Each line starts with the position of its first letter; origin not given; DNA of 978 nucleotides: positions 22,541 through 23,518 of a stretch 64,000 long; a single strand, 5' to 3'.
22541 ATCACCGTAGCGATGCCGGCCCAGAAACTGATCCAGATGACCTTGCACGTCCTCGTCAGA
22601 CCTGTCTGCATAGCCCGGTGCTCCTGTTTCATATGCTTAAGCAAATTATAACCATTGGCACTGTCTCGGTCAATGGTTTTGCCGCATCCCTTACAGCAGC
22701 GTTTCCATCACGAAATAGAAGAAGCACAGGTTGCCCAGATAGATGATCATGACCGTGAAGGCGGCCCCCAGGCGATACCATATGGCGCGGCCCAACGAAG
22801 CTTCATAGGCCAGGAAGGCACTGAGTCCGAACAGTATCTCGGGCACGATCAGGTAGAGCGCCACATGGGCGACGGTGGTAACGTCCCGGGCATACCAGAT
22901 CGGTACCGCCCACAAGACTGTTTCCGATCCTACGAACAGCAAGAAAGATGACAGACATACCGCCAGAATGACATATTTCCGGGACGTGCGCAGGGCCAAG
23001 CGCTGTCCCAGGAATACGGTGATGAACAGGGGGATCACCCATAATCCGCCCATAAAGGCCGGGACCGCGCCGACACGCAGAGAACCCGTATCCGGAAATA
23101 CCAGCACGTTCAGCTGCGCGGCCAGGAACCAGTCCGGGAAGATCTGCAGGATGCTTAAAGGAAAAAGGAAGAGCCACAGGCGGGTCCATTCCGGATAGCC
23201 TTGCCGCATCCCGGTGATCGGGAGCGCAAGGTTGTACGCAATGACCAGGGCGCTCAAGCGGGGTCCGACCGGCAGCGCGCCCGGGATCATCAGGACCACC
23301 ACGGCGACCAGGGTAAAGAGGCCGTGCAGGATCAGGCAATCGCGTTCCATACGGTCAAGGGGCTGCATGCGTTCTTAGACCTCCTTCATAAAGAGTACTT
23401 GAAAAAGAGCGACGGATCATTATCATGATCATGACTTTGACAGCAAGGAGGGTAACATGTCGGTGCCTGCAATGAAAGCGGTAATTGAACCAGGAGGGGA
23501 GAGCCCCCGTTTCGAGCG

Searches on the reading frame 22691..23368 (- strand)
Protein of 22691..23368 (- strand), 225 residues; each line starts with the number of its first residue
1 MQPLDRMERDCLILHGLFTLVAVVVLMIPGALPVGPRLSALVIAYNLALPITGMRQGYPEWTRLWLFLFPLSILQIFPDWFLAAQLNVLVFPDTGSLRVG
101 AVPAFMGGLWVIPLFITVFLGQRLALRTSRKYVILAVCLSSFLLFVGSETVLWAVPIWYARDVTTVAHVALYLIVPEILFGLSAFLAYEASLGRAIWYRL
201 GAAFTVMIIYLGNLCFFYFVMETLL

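Call 68: search_protein_families(library=pfam, proteins=[window:22691-23368:-], max_evalue=0.01)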
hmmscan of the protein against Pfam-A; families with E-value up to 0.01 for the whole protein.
window:22691-23368:- (225 aa): 1 family
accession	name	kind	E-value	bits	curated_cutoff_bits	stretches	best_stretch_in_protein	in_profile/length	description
PF22497.1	DUF6989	-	1.8e-40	138.6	27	1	76-221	1-146/146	Domain of unknown function (DUF6989)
